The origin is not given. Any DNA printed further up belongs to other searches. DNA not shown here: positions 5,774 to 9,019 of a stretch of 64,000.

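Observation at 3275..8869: Giant 1865-aa secreted protein with a helical N-terminal region, cadherin/VCBS-like and Ig-like domains, a beta-helix and a ~600-aa PGRS-like polyglycine region, located just upstream of the ECF operon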

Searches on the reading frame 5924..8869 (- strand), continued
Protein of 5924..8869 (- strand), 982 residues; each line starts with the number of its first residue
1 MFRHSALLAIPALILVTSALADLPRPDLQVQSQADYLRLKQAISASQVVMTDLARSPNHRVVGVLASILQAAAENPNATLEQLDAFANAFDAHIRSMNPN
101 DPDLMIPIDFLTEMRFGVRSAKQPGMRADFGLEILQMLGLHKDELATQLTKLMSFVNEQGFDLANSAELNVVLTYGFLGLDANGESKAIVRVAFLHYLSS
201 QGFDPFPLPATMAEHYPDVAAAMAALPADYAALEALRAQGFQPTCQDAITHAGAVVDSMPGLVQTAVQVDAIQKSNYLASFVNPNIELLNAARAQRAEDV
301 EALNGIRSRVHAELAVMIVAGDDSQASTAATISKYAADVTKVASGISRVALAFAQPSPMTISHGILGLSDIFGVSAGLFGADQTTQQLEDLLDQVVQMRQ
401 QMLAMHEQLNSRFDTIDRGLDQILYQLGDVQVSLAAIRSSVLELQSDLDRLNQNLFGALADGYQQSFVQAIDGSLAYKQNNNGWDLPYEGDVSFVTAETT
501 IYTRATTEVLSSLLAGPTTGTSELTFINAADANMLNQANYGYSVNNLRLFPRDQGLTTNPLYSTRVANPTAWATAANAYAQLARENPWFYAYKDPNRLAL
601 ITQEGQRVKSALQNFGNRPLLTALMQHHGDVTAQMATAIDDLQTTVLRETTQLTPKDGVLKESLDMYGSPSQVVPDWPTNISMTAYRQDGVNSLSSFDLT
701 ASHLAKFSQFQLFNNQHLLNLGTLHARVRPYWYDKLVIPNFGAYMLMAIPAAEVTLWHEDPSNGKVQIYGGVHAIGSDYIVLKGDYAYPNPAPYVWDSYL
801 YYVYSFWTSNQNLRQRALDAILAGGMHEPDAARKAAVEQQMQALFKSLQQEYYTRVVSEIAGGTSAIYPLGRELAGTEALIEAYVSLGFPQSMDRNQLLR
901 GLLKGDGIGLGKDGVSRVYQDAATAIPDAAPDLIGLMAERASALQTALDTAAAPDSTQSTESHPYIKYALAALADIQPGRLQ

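Call 41: list_cluster_members(proteins=[P0041, P0042, P0043, P0044, P0045, P0046, P0048, P0050, P0055, P0006])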
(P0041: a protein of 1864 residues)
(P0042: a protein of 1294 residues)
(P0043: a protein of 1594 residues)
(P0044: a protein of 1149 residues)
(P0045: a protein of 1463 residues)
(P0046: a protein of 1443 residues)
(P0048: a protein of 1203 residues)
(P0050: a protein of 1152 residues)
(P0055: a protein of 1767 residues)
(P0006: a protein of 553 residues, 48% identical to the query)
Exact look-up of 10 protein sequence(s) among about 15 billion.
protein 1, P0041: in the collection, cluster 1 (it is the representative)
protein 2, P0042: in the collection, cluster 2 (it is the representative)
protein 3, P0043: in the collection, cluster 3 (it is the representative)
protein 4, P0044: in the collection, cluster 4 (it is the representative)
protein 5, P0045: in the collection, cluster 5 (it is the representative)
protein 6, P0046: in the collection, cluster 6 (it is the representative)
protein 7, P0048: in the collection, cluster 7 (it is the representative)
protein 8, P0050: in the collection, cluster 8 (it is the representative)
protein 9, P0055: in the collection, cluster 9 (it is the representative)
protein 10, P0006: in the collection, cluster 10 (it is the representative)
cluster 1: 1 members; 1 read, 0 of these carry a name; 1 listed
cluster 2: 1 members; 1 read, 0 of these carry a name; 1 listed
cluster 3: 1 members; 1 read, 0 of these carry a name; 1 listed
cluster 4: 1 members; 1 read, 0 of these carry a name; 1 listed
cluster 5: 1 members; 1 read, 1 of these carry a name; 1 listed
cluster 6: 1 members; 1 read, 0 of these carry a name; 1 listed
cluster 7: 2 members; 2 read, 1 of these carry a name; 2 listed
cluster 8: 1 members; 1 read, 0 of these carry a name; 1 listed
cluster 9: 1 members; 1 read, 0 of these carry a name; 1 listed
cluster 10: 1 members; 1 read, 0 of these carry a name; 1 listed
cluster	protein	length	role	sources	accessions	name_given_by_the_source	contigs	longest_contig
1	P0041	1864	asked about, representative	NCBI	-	-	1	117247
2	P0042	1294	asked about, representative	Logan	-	-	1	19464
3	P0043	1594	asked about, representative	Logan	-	-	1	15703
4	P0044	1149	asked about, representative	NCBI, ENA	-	-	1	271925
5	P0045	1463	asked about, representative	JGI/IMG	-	hypothetical protein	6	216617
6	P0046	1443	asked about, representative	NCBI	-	-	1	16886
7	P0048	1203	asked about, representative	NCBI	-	-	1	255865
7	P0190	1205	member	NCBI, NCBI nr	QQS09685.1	MAG: hypothetical protein IPK69_03430 [Phycisphaerales bacterium]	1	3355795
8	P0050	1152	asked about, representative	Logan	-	-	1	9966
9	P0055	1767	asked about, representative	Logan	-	-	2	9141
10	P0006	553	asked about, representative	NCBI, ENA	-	-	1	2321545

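Call 46: search_solved_structures(query=A3, max_evalue=10, show_alignments=2)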
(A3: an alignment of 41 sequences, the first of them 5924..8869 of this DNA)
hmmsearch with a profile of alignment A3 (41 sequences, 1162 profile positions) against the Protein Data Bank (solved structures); distinct sequences matched with E-value up to 10: 115 (the best 60 are shown).
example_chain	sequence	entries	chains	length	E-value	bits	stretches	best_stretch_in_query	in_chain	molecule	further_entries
2y3n_B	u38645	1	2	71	5.9e-05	24.7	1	1109-1159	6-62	CELLULOSOMAL FAMILY-48 PROCESSIVE GLYCOSIDE HYDROLASE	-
5lxv_B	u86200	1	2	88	0.0002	22.9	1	1108-1153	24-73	Carbohydrate-binding protein WP_009985128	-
8fwc_J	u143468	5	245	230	0.00057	21.4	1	1040-1088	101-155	Collar sheath protein, gp13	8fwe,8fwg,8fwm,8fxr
9rkt_A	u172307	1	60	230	0.0048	18.3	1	1045-1086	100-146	Structural protein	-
6kgc_B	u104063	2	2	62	0.012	17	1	1110-1154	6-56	And cellulose-binding endoglucanase family 9 CelL ortholog dockerin domain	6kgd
6kge_D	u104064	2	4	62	0.012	17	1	1110-1154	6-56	And cellulose-binding endoglucanase family 9 CelL ortholog dockerin domain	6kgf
6kg9_A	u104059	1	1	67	0.019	16.3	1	1110-1154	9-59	And cellulose-binding endoglucanase family 9 CelL ortholog dockerin domain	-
2jnx_A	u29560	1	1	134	0.025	16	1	1110-1158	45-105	Calcium binding protein 2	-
6nhr_B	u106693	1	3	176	0.031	15.7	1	431-498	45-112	Hemagglutinin HA2 chain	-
4fl4_A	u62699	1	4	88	0.035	15.5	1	1110-1152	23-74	Glycoside hydrolase family 9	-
1nya_A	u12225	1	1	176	0.074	14.4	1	1106-1160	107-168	Calerythrin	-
4wi0_B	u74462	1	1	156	0.074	14.4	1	1088-1158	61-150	Cellulosomal scaffoldin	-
2ld3_A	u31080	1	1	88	0.078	14.3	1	210-274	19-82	Myosin VI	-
4u3s_B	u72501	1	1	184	0.092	14.1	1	1088-1158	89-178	Cellulosomal scaffoldin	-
2mte_A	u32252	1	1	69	0.11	13.9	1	1110-1151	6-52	Cellulose 1,4-beta-cellobiosidase (reducing end) CelS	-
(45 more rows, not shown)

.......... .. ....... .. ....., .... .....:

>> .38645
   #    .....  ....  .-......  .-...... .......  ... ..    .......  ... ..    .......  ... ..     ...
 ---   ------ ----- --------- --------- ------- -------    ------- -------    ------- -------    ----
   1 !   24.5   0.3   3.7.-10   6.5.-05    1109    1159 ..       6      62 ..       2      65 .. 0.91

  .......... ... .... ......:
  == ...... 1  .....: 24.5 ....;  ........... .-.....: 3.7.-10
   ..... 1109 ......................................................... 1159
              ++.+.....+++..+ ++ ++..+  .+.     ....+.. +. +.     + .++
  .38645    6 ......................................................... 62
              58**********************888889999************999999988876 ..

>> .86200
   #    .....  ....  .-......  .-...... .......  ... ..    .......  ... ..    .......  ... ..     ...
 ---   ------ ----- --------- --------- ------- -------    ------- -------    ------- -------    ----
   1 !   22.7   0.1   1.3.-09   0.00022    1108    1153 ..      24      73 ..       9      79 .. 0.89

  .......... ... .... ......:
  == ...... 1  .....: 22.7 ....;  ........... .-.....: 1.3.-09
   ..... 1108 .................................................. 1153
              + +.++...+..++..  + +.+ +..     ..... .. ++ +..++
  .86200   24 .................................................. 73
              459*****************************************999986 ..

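Call 50: find_encoding_contigs(protein=P0041, flank=3000, max_places=2)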
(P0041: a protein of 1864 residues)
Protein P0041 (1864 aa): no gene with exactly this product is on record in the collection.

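Call 51: find_encoding_contigs(protein=P0042, flank=8000, max_places=2)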
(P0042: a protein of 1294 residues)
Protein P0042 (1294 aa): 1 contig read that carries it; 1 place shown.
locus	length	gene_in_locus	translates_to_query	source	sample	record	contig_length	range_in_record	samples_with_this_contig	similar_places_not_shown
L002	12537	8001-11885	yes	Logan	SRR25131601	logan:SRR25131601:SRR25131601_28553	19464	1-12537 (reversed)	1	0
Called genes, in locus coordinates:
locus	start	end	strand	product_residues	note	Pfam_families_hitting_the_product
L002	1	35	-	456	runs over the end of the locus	PF02386:TrkH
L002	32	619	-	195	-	PF02254:TrkA_N, PF02080:TrkA_C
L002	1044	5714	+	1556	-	PF01835:MG2, PF17791:MG3, PF07703:A2M_BRD, PF00207:A2M, PF07678:TED_complement, PF07677:A2M_recep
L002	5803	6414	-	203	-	PF01625:PMSR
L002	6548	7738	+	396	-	-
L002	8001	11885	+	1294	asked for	PF17963:Big_9 (weak)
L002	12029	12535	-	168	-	?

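Call 52: find_encoding_contigs(protein=P0044, flank=8000, max_places=2)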
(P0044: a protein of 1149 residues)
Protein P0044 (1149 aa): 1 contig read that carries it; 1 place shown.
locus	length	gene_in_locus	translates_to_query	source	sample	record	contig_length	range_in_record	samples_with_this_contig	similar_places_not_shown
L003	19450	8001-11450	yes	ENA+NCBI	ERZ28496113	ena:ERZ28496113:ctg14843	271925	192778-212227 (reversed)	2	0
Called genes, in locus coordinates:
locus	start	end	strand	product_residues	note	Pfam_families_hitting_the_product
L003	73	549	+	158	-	-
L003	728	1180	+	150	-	PF07963:N_methyl (weak)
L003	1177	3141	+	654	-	PF18911:PKD_4, PF00801:PKD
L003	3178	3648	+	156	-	-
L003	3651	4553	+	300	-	PF02018:CBM_4_9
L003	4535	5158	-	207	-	PF08212:Lipocalin_2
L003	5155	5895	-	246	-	-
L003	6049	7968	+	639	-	PF13229:Beta_helix (weak)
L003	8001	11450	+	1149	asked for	PF17963:Big_9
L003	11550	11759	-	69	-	-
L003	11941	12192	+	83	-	-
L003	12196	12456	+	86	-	-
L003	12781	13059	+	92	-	-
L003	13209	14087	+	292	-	PF07963:N_methyl, PF07596:SBP_bac_10 (faint)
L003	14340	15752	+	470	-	-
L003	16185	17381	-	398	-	PF00160:Pro_isomerase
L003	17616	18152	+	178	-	-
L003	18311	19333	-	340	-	PF07963:N_methyl (weak)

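Call 58: find_encoding_contigs(protein=P0048, flank=8000, max_places=2)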
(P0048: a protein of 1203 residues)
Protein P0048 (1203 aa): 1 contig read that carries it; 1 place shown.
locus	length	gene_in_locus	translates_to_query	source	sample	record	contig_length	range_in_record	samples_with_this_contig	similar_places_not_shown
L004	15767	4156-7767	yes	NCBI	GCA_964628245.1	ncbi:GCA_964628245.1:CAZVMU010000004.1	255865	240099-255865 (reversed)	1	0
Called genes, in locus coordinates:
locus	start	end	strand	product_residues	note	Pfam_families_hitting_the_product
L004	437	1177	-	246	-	PF00121:TIM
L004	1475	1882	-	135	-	PF14078:DUF4259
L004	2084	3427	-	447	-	PF02812:ELFV_dehydrog_N, PF00208:ELFV_dehydrog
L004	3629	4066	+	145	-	-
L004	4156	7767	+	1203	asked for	PF17803:Cadherin_4 (weak), PF17892:Cadherin_5 (faint), PF17963:Big_9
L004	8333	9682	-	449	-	PF00578:AhpC-TSA, PF08534:Redoxin, PF00085:Thioredoxin, PF13905:Thioredoxin_8 (faint)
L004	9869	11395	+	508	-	PF00501:AMP-binding, PF13193:AMP-binding_C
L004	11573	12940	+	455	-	PF00083:Sugar_tr, PF07690:MFS_1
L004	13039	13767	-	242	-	-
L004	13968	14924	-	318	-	-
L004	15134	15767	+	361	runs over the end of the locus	PF07963:N_methyl (weak)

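Call 59: find_encoding_contigs(protein=P0045, flank=8000, max_places=2)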
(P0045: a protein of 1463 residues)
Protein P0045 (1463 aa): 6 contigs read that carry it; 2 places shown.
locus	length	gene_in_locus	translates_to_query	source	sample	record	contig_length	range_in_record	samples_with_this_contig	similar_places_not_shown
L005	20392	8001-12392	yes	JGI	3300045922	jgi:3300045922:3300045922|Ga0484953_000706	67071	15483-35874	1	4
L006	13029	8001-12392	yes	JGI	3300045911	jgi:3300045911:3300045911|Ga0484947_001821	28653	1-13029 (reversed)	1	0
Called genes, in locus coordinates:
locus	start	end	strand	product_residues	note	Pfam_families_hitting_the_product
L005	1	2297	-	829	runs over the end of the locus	PF00082:Peptidase_S8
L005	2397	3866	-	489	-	PF20250:FapA_N, PF03961:FapA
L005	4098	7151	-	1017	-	PF00069:Pkinase, PF07714:PK_Tyr_Ser-Thr, PF17874:TPR_MalT, PF13424:TPR_12, PF13374:TPR_10, PF13424:TPR_12, PF17874:TPR_MalT, PF13424:TPR_12, +11 more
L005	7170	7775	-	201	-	PF07638:Sigma70_ECF, PF08281:Sigma70_r4_2 (weak)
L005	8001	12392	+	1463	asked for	PF17963:Big_9 (weak), PF07679:I-set (weak), PF13927:Ig_3 (weak)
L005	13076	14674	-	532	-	PF00849:PseudoU_synth_2, PF01209:Ubie_methyltran (weak), PF13489:Methyltransf_23, PF13847:Methyltransf_31, PF08241:Methyltransf_11, PF08242:Methyltransf_12, PF13649:Methyltransf_25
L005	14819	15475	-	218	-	PF04127:DFP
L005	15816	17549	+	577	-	PF05157:MshEN, PF00437:T2SSE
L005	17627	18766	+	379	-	PF00437:T2SSE, PF13191:AAA_16 (faint)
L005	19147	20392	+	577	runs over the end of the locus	PF05157:MshEN, PF00437:T2SSE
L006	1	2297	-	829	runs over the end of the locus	PF00082:Peptidase_S8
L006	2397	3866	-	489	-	PF20250:FapA_N, PF03961:FapA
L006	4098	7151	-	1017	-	PF00069:Pkinase, PF07714:PK_Tyr_Ser-Thr, PF17874:TPR_MalT, PF13424:TPR_12, PF13374:TPR_10, PF13424:TPR_12, PF17874:TPR_MalT, PF13424:TPR_12, +11 more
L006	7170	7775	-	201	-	PF07638:Sigma70_ECF, PF08281:Sigma70_r4_2 (weak)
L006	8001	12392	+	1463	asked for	PF17963:Big_9 (weak), PF07679:I-set (weak), PF13927:Ig_3 (weak)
